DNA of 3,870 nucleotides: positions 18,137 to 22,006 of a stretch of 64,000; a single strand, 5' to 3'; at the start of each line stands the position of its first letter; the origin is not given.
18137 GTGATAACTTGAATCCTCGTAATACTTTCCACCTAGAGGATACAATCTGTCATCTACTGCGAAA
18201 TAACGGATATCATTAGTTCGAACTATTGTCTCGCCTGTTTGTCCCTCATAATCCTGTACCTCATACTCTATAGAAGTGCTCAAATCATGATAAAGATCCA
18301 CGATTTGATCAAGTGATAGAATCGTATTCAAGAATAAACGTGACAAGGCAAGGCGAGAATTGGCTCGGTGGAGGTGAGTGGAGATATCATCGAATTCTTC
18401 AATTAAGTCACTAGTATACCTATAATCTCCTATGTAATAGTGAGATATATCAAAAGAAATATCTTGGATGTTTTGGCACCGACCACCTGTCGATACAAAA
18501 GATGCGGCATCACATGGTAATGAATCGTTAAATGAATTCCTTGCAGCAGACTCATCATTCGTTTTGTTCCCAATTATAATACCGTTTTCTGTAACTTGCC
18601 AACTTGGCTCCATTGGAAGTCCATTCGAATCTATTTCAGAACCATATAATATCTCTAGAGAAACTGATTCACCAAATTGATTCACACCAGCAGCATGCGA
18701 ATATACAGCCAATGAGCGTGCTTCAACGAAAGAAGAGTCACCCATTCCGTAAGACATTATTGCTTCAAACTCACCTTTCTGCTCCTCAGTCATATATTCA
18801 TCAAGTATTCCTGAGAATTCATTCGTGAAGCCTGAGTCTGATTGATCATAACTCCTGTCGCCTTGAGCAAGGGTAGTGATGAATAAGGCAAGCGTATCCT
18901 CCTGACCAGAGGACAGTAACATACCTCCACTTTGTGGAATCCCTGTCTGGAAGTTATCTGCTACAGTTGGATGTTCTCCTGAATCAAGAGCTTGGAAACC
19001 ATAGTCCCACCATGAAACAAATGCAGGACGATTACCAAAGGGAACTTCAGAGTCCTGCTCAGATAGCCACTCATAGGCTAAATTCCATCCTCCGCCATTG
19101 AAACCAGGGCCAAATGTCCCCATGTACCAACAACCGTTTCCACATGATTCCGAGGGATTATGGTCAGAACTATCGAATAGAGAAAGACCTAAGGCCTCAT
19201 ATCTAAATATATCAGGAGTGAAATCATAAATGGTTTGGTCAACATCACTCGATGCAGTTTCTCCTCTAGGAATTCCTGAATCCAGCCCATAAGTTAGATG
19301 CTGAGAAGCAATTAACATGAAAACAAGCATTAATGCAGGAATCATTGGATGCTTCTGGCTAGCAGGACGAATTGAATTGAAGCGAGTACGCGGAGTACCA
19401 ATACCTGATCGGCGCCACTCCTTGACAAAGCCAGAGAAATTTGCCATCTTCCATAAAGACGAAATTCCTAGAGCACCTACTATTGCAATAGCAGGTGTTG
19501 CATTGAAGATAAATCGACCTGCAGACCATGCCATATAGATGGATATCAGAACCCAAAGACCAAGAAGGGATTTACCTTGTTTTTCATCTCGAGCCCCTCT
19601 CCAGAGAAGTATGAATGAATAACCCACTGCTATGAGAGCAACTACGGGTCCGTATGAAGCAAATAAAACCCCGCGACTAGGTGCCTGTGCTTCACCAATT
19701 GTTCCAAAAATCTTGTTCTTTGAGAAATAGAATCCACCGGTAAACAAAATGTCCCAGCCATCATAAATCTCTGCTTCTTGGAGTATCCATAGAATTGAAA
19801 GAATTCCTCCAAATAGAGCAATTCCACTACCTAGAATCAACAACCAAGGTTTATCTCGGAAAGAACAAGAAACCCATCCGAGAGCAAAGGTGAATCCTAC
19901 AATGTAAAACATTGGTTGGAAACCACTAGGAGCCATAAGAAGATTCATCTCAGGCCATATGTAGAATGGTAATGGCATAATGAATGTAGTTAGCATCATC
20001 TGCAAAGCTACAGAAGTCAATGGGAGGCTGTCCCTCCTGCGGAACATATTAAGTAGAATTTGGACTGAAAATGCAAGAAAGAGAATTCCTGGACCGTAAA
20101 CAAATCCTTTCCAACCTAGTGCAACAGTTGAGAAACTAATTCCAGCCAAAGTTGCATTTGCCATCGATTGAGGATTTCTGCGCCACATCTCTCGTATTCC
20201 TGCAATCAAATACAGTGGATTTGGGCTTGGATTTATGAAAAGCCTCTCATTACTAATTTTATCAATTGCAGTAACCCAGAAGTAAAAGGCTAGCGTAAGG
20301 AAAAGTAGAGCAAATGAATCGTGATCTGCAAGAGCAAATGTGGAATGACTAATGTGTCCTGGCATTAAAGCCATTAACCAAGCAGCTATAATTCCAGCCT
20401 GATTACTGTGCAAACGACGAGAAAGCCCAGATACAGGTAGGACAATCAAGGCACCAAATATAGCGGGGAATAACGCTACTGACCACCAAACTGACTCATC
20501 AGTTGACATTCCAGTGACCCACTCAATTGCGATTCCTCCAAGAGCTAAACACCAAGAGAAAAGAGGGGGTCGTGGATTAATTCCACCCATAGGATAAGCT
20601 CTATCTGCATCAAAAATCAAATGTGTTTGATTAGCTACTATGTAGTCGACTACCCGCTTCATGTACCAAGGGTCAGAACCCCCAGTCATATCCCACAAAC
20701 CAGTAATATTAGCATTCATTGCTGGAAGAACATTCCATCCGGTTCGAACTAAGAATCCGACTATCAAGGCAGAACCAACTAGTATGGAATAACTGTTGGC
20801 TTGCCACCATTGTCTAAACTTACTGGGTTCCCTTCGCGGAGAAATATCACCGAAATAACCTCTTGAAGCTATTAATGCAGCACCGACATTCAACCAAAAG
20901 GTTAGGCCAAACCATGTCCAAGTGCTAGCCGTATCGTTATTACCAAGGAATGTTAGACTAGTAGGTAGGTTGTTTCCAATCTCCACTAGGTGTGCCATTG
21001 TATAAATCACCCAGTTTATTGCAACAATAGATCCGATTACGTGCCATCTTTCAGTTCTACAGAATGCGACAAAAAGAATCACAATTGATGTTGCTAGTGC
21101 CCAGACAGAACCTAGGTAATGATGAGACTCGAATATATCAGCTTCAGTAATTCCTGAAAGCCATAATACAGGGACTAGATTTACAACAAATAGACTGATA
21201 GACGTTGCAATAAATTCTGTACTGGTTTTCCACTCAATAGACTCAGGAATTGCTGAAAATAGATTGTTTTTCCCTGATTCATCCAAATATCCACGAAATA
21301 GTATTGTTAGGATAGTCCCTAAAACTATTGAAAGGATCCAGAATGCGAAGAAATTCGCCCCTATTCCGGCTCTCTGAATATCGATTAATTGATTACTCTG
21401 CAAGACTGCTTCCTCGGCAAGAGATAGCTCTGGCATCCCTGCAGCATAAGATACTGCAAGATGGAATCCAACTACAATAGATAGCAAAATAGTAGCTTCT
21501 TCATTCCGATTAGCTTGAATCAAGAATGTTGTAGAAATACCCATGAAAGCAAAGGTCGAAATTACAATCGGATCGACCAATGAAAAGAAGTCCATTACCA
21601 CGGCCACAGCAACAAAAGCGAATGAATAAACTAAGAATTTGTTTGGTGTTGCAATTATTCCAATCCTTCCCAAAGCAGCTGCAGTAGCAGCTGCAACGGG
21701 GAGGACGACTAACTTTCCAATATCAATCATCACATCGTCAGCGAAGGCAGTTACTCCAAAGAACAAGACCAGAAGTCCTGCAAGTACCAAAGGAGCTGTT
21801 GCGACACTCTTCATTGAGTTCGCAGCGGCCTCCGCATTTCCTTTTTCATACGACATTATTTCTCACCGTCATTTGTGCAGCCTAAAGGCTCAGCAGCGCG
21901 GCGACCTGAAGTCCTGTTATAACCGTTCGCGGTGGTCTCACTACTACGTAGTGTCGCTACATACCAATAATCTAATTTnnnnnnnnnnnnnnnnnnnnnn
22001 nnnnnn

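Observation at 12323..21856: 3177-aa AglB/STT3 oligosaccharyltransferase fused to an extra N-terminal membrane domain and ~1900 aa of extracellular beta-sandwich repeats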

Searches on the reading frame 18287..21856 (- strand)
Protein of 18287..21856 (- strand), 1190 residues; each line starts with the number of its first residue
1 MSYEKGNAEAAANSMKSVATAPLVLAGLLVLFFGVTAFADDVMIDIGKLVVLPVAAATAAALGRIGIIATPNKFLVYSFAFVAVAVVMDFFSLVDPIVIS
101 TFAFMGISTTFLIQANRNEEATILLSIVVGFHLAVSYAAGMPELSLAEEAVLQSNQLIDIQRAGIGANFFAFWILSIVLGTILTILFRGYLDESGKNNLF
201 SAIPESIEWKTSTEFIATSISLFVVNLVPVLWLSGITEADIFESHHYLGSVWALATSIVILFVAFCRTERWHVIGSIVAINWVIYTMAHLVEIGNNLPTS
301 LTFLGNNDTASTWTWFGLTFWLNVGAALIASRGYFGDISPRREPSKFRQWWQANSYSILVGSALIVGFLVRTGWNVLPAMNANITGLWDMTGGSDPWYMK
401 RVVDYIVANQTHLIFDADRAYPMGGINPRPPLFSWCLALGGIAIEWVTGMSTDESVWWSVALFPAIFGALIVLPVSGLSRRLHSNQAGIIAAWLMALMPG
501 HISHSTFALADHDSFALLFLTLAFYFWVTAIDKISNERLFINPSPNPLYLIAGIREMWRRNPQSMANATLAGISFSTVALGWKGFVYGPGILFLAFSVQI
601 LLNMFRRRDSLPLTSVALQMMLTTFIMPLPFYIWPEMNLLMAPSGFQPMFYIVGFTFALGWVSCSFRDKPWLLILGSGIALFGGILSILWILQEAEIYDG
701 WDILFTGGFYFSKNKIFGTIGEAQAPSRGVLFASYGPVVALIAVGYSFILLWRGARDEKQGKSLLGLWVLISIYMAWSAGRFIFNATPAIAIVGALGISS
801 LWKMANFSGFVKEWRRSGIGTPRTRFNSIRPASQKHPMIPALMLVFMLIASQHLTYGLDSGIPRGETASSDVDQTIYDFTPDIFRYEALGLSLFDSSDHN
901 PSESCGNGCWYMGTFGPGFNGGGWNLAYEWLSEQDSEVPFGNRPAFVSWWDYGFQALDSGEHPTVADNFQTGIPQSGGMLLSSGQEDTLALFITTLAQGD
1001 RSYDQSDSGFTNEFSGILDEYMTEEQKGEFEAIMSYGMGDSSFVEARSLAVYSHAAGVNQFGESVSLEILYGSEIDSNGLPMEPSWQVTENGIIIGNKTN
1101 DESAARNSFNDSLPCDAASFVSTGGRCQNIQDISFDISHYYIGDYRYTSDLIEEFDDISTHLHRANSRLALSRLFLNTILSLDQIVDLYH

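Call 43: predict_structure(alignment_id=A1)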
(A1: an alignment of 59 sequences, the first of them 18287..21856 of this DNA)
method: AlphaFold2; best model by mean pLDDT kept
length: 1190 residues; sequences in the alignment: 59
mean_pLDDT: 72.0   pTM: 0.66
mean pLDDT of the five models: 72.0, 71.8, 68.6, 68.4, 68.2
residues with pLDDT >= 90: 185; 70-90: 588; 50-70: 206; < 50: 211
segments of 3 or more residues with pLDDT < 50: 1-7, 380-397, 414-429, 499-510, 584-586, 672-674, 698-734, 779-781, 857-864, 887-894, 907-981, 1116-1132
pLDDT, mean of each block of 10 residues (from residue 1): 44 74 93 81 62 92 86 82 87 86 93 89 94 88 71 65 83 93 88 82 72 82 93 84 80 88 85 86 86 73 73 82 86 73 78 88 85 60 33 46 67 43 36 76 84 77 81 92 92 76 37 74 91 82 85 92 94 84 55 77 77 91 85 63 66 82 75 54 62 56 38 32 35 59 89 84 88 65 66 90 83 71 70 84 76 53 50 56 50 52 52 35 32 38 34 35 31 35 64 76 64 85 91 86 90 72 77 88 88 82 83 57 38 68 80 71 77 90 80
secondary structure, 60 per line:
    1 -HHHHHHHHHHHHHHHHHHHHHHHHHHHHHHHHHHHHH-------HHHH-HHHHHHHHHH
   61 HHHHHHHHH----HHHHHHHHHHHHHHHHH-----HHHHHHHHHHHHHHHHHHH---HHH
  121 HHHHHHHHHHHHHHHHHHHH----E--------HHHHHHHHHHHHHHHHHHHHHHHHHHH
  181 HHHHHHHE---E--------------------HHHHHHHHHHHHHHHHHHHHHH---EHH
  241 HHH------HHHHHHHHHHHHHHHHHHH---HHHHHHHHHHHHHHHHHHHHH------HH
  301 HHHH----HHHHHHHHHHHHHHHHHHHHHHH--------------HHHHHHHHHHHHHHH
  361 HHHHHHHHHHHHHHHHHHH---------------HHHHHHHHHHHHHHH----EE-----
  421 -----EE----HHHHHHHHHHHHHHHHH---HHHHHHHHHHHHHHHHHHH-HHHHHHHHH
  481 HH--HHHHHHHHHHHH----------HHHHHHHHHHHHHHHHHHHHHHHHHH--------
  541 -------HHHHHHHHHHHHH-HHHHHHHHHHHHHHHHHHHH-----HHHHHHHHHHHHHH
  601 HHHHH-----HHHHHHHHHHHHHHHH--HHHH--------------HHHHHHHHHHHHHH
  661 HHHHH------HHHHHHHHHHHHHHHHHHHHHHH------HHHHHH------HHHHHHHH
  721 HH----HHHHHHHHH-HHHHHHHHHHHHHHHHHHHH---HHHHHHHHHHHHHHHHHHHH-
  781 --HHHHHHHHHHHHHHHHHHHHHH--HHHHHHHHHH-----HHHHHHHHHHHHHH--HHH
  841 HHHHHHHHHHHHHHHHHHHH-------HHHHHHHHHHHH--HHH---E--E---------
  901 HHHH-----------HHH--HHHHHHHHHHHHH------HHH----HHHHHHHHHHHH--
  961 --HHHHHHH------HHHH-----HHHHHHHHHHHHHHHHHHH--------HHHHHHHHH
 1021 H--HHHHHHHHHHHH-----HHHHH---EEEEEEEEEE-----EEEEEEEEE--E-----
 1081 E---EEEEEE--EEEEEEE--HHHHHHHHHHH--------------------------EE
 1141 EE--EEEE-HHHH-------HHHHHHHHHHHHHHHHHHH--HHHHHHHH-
elements in order (helices of 4 or more, strands of 3 or more residues): H2-38 H46-49 H51-69 H74-90 H96-114 H118-140 H154-187 H213-234 H239-243 H250-268 H272-292 H299-304 H309-331 H346-379 H395-409 H432-448 H452-470 H472-482 H485-496 H507-532 H548-560 H562-581 H587-605 H611-626 H629-632 H647-665 H672-694 H701-706 H713-722 H727-735 H737-756 H760-779 H783-804 H807-816 H822-835 H838-860 H868-879 H901-904 H921-933 H947-958 H963-969 H976-979 H985-1003 H1012-1021 H1024-1035 H1041-1045 E1049-1058 E1064-1072 E1085-1090 E1093-1099 H1102-1112 E1139-1142 E1145-1148 H1150-1153 H1161-1179 H1182-1189

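Call 46: fold_search(model_id=the predicted structure, library=pdb)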
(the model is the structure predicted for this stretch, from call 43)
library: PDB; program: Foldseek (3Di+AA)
matches with E <= 10: 353; with E <= 0.001: 17
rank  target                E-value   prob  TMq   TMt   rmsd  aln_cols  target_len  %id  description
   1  7e9s_A                1.1e-08  1.00  0.31  0.42  14.7       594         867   17  Archaeal oligosaccharyltransferase AglB from Archaeoglobus fulgidus in complex with an inhibitory peptide and a dolich (released 2021-09-08)
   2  3wak                  1.6e-08  1.00  0.31  0.42  14.8       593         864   18  Crystal structure of the Archaeoglobus fulgidus oligosaccharyltransferase (O29867_ARCFU) in the apo form (released 2013-10-30)
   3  9n9j_I                1.9e-08  1.00  0.32  0.50  14.9       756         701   14  Structure of a GRP94 folding intermediate engaged with a CCDC134- and FKBP11-bound secretory translocon (released 2025-11-19)
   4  5gmy_A                4.7e-08  1.00  0.31  0.42  13.6       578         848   18  Crystal structure of the Archaeoglobus fulgidus oligosaccharyltransferase (O29867_ARCFU) tethered with an acceptor pep (released 2017-02-01)
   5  3waj                  1.8e-07  1.00  0.27  0.39  20.5       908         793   15  Crystal structure of the Archaeoglobus fulgidus oligosaccharyltransferase (O29867_ARCFU) complex with Zn and sulfate (released 2013-10-30)
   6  8agc_A                5.5e-07  1.00  0.29  0.47  12.7       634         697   14  Structure of yeast oligosaccharylransferase complex with lipid-linked oligosaccharide and non-acceptor peptide bound (released 2022-12-07)
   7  8b6l_I                5.9e-07  1.00  0.29  0.48  10.7       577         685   15  Subtomogram average of the human Sec61-TRAP-OSTA-translocon (released 2022-12-07)
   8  8pn9_A                1.6e-06  1.00  0.28  0.49   9.1       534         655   14  Structure of human oligosaccharyltransferase OST-A complex bound to NGI-1 (released 2024-05-08)
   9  8age_A                1.7e-06  1.00  0.25  0.44  10.2       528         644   15  Structure of yeast oligosaccharylransferase complex with acceptor peptide bound (released 2022-12-07)
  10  7oci_F                2.1e-06  1.00  0.26  0.46  11.8       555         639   14  Cryo-EM structure of yeast Ost6p containing oligosaccharyltransferase complex (released 2022-02-16)
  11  6ezn_F                2.4e-06  1.00  0.27  0.47  12.7       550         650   16  Cryo-EM structure of the yeast oligosaccharyltransferase (OST) complex (released 2018-01-17)
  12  6s7t_A                2.7e-06  1.00  0.29  0.46   6.6       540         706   17  Cryo-EM structure of human oligosaccharyltransferase complex OST-B (released 2019-12-18)
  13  6s7o_A                5.2e-06  1.00  0.28  0.49  12.7       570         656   14  Cryo-EM structure of human oligosaccharyltransferase complex OST-A (released 2019-12-18)
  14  6ftg_5                8.9e-06  1.00  0.30  0.50  13.7       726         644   15  Subtomogram average of OST-containing ribosome-translocon complexes from canine rough microsomal membranes (released 2018-03-21)
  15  8agb_A                1.1e-05  1.00  0.26  0.45  10.0       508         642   15  Structure of yeast oligosaccharylransferase complex with lipid-linked oligosaccharide bound (released 2022-12-07)
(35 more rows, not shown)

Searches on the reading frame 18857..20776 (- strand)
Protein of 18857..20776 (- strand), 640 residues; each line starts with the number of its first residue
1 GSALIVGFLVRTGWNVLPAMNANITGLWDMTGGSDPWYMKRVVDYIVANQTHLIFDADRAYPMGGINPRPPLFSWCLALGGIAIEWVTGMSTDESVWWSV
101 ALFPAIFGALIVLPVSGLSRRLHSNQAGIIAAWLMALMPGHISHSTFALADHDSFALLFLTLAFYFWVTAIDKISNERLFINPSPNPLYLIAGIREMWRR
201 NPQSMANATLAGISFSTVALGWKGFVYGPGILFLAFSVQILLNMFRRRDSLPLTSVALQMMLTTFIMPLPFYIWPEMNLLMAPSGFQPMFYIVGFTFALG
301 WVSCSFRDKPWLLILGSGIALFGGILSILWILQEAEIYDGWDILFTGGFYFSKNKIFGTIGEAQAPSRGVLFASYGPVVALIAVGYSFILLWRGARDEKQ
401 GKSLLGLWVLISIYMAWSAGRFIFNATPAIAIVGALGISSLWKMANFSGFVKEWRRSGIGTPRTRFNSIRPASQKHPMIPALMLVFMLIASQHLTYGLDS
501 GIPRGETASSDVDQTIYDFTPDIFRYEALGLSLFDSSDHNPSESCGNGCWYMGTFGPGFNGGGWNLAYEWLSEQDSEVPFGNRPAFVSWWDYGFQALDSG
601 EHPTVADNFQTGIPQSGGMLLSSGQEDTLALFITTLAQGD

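Call 42: find_related_loci(query=window:18857-20776:-, collection=genome_contigs, flank=10000)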
Query window:18857-20776:- (640 aa) in genome_contigs; peptide patterns used: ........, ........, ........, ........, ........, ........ (x = any residue, [..] = any of these).
439 stretches matched a pattern; 424 encode a relative of the query (tblastn E <= 1e-3); the best 80 are kept; 80 distinct loci.
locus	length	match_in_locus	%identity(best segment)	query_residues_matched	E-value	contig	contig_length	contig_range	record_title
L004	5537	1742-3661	83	1-640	0e+0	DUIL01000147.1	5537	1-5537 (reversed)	MAG TPA_asm: Candidatus Thalassarchaeaceae archaeon isolate UBA12570 contig_10068, whole genome shotgun sequence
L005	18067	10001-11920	82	1-640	0e+0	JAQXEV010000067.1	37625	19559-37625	MAG: Candidatus Thalassarchaeaceae archaeon isolate cluster2-bin.113 k141_96862, whole genome shotgun sequence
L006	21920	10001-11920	83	1-640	0e+0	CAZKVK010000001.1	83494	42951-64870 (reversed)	MAG TPA_asm: uncultured Candidatus Poseidoniales archaeon isolate SRP077602_co3_204 genome assembly, contig: NODE_157_le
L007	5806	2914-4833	81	1-640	0e+0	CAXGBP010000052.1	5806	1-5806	MAG TPA_asm: uncultured Candidatus Poseidoniales archaeon isolate ERR598971_concoct_120 genome assembly, contig: ERZ8330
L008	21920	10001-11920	81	1-640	0e+0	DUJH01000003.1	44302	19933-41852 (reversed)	TPA_asm: Candidatus Thalassarchaeaceae archaeon isolate UBA8684 contig_7751, whole genome shotgun sequence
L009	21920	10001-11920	81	1-640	0e+0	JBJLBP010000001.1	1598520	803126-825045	MAG: Candidatus Thalassarchaeaceae archaeon isolate LRMED-022 MGIIb-O1-LRMED-022-C1, whole genome shotgun sequence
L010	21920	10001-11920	82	1-640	0e+0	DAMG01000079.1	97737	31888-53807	MAG TPA_asm: Euryarchaeota archaeon UBA126 UBA126_contig_4448, whole genome shotgun sequence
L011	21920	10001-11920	82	1-640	0e+0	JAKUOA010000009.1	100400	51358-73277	MAG: Candidatus Thalassarchaeum sp. isolate ALOHA_A2.0_21 A2.0-MGIIb-O1-2_9, whole genome shotgun sequence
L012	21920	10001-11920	82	1-640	0e+0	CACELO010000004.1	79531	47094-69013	uncultured Candidatus Poseidoniales archaeon isolate AG-404-A19 genome assembly, contig: AG-404-A19_NODE_4, whole genome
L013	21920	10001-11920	82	1-640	0e+0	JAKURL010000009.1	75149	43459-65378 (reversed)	MAG: Candidatus Thalassarchaeum sp. isolate ALOHA_A2.5_54 A2.5-MGIIb-O1-3_9, whole genome shotgun sequence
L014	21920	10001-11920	82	1-640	0e+0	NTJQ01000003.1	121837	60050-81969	MAG: Marine Group II euryarchaeote MED-G37 EUII-MED-G37-C3, whole genome shotgun sequence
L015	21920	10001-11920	83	1-640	0e+0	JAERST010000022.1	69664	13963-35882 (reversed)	MAG: Methanobacteriota archaeon isolate BH13 c_000000008580, whole genome shotgun sequence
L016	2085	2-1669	95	85-640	0e+0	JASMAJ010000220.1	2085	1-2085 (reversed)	MAG: Candidatus Thalassarchaeaceae archaeon isolate ETNP2_MAG_92 NODE_220_length_2085_cov_2.247510, whole genome shotgun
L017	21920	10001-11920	78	1-640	0e+0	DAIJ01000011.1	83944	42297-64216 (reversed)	MAG TPA_asm: Euryarchaeota archaeon UBA23 UBA23_contig_8474, whole genome shotgun sequence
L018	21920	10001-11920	81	1-640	0e+0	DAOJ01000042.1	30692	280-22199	MAG TPA_asm: Euryarchaeota archaeon UBA106 UBA106_contig_5338, whole genome shotgun sequence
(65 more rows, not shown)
